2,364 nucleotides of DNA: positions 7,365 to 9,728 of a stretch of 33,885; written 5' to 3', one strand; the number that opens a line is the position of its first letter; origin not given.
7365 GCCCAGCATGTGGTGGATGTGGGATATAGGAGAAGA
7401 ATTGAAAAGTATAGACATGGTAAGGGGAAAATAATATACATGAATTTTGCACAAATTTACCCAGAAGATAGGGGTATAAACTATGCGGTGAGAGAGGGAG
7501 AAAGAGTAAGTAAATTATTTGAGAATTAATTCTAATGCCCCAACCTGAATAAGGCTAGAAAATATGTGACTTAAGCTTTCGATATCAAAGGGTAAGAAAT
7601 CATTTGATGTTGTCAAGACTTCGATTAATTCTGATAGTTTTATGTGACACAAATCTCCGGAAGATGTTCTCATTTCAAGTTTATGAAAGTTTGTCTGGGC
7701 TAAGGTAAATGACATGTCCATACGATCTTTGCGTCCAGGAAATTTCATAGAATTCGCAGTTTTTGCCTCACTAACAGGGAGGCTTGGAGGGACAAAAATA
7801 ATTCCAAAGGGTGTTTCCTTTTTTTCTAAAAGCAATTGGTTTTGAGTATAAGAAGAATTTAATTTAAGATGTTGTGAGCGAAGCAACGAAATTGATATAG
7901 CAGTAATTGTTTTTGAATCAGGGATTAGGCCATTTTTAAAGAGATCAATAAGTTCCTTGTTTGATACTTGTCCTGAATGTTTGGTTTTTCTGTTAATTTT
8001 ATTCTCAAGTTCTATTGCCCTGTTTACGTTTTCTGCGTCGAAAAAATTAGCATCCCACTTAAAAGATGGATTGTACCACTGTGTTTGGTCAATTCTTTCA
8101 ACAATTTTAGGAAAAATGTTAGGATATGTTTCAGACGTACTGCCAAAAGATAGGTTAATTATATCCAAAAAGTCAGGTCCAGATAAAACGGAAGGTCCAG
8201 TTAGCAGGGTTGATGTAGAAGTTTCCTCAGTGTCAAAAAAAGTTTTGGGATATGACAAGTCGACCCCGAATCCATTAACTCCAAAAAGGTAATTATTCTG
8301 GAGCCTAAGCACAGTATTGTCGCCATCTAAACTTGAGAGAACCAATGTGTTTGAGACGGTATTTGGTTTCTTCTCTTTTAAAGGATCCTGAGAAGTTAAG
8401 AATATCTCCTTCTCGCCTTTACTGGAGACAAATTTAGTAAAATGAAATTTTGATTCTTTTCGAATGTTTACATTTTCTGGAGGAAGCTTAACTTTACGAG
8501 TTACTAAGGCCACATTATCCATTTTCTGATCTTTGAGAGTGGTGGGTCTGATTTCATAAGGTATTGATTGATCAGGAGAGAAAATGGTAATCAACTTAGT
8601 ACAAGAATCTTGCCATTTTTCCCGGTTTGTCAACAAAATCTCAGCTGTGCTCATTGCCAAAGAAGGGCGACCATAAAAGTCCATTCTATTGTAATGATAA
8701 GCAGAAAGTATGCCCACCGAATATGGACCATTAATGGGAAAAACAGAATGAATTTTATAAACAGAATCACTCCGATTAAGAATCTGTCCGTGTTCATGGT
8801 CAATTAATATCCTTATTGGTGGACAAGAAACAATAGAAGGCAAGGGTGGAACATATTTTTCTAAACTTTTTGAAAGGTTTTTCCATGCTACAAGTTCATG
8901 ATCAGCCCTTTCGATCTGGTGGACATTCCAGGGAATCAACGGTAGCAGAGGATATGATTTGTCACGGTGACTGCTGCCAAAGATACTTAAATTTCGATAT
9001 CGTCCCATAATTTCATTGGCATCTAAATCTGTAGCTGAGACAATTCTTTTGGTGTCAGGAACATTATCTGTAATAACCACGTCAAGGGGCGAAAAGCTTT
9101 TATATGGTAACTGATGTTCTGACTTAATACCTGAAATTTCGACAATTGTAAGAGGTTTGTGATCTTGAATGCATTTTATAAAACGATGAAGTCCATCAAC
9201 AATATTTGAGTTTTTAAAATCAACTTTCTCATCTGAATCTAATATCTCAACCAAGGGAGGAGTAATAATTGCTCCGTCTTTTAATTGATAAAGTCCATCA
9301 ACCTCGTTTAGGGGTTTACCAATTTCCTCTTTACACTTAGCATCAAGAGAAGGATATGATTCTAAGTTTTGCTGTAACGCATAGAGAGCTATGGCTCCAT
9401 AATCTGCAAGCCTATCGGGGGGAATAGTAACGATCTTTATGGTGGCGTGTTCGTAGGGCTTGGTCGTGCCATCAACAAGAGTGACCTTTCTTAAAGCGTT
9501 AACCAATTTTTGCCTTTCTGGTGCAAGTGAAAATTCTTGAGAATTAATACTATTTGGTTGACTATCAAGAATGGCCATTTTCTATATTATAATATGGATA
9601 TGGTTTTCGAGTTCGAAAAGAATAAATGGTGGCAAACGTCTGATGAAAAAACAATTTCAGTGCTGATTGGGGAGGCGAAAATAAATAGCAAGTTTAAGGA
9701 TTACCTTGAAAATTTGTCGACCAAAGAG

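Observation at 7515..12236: ParB/Srx-like giant protein divergently paired with three tandem, strongly diverged Nudix-fold paralogs: candidate nucleotide-centred conflict or signalling system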

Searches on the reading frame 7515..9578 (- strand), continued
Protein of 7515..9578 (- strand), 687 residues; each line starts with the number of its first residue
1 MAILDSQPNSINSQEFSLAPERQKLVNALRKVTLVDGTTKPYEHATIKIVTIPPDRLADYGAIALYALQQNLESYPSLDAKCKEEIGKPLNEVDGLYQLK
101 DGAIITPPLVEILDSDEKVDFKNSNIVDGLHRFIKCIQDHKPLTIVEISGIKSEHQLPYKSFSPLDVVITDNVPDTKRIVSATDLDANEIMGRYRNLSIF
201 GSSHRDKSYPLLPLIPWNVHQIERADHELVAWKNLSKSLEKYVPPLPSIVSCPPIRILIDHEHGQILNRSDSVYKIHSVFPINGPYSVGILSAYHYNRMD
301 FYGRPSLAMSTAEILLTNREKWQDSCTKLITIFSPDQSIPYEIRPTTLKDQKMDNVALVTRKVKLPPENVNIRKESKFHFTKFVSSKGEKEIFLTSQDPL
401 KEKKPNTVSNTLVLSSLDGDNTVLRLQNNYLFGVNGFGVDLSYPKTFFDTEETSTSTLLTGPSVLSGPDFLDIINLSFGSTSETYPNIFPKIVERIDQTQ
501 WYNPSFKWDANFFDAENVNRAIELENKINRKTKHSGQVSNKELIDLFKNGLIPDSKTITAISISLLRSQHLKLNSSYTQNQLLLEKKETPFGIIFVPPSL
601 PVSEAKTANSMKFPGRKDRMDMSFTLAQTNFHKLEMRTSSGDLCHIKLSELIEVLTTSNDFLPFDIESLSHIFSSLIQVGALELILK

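Call 67: list_cluster_members(proteins=[P0016, P0028, P0044, P0024, P0017, P0018, P0047, P0015, P0032, P0021])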
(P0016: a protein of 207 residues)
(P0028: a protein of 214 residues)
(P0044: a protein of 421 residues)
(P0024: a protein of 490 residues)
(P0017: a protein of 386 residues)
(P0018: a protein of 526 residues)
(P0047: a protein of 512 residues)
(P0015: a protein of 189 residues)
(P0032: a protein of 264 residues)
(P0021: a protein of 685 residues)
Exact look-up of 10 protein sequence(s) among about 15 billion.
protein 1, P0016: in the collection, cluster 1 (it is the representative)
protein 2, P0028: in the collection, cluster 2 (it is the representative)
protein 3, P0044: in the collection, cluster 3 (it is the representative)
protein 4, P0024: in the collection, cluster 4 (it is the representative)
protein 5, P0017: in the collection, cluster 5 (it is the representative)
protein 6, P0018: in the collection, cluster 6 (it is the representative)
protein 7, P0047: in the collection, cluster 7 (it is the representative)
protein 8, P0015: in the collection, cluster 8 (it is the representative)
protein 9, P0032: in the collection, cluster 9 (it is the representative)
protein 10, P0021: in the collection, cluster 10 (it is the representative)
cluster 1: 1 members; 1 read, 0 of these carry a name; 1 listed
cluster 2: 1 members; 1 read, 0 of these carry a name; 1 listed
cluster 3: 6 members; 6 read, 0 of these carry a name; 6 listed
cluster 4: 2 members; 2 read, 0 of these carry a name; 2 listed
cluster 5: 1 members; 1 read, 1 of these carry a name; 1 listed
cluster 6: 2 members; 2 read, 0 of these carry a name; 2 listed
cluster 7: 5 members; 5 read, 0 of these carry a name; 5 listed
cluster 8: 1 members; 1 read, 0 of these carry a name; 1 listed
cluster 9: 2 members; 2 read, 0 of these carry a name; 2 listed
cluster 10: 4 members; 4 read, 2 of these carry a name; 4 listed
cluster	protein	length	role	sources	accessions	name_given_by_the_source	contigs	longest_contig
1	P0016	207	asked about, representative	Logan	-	-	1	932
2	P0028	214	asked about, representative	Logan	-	-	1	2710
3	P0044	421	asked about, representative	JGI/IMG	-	-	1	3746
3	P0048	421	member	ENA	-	-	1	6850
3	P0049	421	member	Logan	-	-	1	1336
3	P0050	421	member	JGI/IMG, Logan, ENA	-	-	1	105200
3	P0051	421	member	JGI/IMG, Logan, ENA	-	-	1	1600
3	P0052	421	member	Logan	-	-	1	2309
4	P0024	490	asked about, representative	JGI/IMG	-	-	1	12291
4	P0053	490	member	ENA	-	-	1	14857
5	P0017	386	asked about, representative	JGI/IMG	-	hypothetical protein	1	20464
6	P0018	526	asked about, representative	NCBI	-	-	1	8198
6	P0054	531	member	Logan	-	-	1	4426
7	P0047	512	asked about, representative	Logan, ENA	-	-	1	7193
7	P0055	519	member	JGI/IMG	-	-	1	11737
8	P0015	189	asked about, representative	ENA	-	-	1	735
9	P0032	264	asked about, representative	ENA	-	-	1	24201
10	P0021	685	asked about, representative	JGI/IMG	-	-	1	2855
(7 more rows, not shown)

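Call 78: find_encoding_contigs(protein=P0050, flank=8000, max_places=3)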
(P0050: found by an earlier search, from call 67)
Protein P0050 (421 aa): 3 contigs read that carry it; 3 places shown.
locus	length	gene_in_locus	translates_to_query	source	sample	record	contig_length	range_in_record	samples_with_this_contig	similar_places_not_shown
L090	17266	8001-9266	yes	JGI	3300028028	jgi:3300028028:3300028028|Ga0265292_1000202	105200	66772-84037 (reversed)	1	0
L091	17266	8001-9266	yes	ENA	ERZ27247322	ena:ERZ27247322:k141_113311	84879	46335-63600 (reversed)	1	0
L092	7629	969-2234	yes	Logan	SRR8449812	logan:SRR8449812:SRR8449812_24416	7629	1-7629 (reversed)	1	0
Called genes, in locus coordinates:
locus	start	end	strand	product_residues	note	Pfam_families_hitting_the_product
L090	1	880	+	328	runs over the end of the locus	PF00389:2-Hacid_dh, PF03446:NAD_binding_2 (faint), PF02826:2-Hacid_dh_C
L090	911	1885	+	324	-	PF13354:Beta-lactamase2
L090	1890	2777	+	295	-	PF06691:DUF1189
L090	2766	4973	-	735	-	PF00912:Transgly, PF00905:Transpeptidase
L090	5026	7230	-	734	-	PF00912:Transgly, PF00905:Transpeptidase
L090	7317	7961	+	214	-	PF02517:Rce1-like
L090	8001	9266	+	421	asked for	PF24392:Parb-CE, PF00293:NUDIX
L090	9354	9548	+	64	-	-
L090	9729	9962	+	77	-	-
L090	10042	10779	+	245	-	-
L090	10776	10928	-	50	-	-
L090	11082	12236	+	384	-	PF13173:AAA_14, PF13635:DUF4143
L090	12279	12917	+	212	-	PF18915:DUF5667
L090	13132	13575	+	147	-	PF22811:Zn_ribbon_NrdR, PF03477:ATP-cone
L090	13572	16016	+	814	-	PF00317:Ribonuc_red_lgN, PF02867:Ribonuc_red_lgC, PF12637:TSCPD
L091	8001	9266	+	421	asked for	PF24392:Parb-CE, PF00293:NUDIX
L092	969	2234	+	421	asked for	PF24392:Parb-CE, PF00293:NUDIX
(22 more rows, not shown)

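Call 79: find_encoding_contigs(protein=P0053, flank=8000, max_places=3)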
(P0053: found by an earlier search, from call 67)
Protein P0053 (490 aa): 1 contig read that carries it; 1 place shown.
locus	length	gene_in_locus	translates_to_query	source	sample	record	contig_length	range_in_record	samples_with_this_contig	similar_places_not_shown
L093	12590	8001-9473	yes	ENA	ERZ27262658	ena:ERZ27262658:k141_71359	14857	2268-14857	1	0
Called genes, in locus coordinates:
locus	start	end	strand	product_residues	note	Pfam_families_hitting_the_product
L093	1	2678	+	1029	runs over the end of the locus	PF00270:DEAD (weak), PF04851:ResIII, PF19778:RE_endonuc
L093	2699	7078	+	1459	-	PF25794:SACS, PF13020:NOV_C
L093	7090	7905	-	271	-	PF02086:MethyltransfD12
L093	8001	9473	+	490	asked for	PF01966:HD (weak), PF24392:Parb-CE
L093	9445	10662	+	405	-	PF01966:HD, PF13521:AAA_28 (faint), PF01712:dNK, PF02223:Thymidylate_kin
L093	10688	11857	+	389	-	-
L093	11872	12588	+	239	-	?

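Call 96: search_dna_similar(query=window:7515-9578:-, collection=phages, mode=protein, max_evalue=0.01, max_rows=10)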
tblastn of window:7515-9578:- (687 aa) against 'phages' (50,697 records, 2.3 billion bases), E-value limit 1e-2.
No match.

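Call 97: search_dna_similar(query=P0028, collection=phages, mode=protein, max_evalue=0.01, max_rows=10)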
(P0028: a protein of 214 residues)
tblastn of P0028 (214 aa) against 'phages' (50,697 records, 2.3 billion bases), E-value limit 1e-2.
No match.

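Call 98: find_encoding_contigs(protein=P0032, flank=8000, max_places=2)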
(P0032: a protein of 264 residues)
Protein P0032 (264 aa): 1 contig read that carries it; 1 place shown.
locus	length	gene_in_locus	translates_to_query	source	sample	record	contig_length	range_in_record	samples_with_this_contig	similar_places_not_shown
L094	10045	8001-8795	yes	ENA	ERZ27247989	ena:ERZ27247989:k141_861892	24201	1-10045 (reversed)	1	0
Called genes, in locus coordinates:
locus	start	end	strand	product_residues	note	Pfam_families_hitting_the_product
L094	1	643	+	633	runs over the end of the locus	PF01841:Transglut_core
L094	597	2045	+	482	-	PF01541:GIY-YIG (weak), PF27096:UvrC_M (weak), PF02151:UVR (weak), PF08459:UvrC_RNaseH_dom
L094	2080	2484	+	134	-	PF04020:Phage_holin_4_2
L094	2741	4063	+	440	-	PF00496:SBP_bac_5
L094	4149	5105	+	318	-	PF25973:BSH_CzcB (weak)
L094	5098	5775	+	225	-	PF00005:ABC_tran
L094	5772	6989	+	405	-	PF12704:MacB_PCD, PF02687:FtsX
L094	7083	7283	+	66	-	-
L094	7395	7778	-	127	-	-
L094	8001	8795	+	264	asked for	PF24392:Parb-CE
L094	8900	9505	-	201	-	-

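Call 99: find_encoding_contigs(protein=P0017, flank=8000, max_places=2)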
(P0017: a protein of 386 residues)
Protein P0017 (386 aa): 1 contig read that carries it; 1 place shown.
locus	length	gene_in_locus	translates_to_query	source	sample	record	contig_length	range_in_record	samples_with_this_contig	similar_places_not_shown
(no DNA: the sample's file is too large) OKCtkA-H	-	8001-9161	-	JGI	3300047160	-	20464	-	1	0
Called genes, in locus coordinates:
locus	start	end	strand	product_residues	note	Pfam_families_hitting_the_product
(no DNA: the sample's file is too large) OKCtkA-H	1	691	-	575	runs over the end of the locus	?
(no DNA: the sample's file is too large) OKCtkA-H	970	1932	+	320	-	-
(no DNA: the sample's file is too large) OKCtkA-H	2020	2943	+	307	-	PF05235:CHAD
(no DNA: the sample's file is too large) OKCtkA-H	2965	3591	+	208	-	PF01596:Methyltransf_3, PF01135:PCMT (weak), PF08241:Methyltransf_11 (weak), PF13578:Methyltransf_24, PF13649:Methyltransf_25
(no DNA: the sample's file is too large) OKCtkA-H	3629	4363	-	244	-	PF18029:Glyoxalase_6, PF21701:GLOD4_C (faint), PF00903:Glyoxalase (faint), PF18029:Glyoxalase_6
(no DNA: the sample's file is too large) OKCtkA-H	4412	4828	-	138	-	PF13828:DUF4190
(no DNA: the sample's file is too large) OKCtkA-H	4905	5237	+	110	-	PF04993:TfoX_N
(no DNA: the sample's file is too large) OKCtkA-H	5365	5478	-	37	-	-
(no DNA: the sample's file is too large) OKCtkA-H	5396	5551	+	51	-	-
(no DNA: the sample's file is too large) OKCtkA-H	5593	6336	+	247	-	-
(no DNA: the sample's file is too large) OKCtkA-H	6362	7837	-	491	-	PF20091:Abhydrolase_10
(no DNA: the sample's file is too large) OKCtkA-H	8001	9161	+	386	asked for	PF24392:Parb-CE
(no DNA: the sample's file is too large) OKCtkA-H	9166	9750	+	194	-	PF01712:dNK (weak), PF02223:Thymidylate_kin, PF13521:AAA_28 (weak), PF13671:AAA_33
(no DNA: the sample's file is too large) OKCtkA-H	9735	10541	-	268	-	PF08241:Methyltransf_11 (weak), PF08242:Methyltransf_12 (faint), PF13649:Methyltransf_25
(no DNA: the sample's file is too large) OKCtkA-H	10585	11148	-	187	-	-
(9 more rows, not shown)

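Call 113: search_protein_families(library=pfam, proteins=[L007:441-1139:-], max_evalue=0.1)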
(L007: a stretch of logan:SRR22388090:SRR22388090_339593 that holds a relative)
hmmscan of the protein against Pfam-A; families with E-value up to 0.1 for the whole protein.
L007:441-1139:- (232 aa): 1 family
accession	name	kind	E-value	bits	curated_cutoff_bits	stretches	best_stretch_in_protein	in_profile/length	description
PF03777.18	ChpA-C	-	0.059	13.7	21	0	164-182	34-52/57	ChpA-C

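Call 123: search_protein_families(library=phrogs, proteins=[window:7515-9578:-, P0028, P0044], max_evalue=0.01)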
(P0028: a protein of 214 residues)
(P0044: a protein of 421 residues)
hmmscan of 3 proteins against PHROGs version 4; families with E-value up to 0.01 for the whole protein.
window:7515-9578:- (687 aa): 0 families

P0028 (214 aa): 0 families

P0044 (421 aa): 4 families
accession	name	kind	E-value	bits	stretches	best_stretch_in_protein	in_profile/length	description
phrog_1198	-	other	8.9e-07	29.9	1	232-292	41-101/253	MutT/NUDIX hydrolase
phrog_15528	-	head and packaging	1.3e-05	24.8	1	230-288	522-576/794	portal protein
phrog_25541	-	unknown function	4.5e-05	24.1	1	235-285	80-126/210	-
phrog_6216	-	unknown function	0.00033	20.5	1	232-285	5-54/545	-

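Call 124: find_related_loci(query=A6, collection=viral_contigs, flank=8000)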
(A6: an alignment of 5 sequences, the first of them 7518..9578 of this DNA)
Query A6 (687 aa) in viral_contigs; peptide patterns used: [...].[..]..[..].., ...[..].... (x = any residue, [..] = any of these).
347 stretches matched a pattern, but none encodes a relative of the query by tblastn (E <= 1e-3).

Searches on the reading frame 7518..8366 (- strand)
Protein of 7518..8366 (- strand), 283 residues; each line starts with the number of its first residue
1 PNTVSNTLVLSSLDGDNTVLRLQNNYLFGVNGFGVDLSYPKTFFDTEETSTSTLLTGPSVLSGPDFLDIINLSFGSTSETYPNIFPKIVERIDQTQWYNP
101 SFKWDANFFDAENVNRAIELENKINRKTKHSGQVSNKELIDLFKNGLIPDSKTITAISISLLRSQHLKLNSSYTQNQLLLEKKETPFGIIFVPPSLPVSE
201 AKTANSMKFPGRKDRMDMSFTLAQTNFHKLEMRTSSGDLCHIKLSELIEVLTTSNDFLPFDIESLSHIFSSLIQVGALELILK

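Call 129: search_solved_structures(query=A13, max_evalue=10, show_alignments=2)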
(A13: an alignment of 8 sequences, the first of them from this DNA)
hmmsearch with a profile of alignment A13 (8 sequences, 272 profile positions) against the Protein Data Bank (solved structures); distinct sequences matched with E-value up to 10: 1.
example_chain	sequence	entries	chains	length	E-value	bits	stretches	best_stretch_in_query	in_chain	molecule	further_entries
8ias_A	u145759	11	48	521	0.77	12.4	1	37-126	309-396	Pyruvate kinase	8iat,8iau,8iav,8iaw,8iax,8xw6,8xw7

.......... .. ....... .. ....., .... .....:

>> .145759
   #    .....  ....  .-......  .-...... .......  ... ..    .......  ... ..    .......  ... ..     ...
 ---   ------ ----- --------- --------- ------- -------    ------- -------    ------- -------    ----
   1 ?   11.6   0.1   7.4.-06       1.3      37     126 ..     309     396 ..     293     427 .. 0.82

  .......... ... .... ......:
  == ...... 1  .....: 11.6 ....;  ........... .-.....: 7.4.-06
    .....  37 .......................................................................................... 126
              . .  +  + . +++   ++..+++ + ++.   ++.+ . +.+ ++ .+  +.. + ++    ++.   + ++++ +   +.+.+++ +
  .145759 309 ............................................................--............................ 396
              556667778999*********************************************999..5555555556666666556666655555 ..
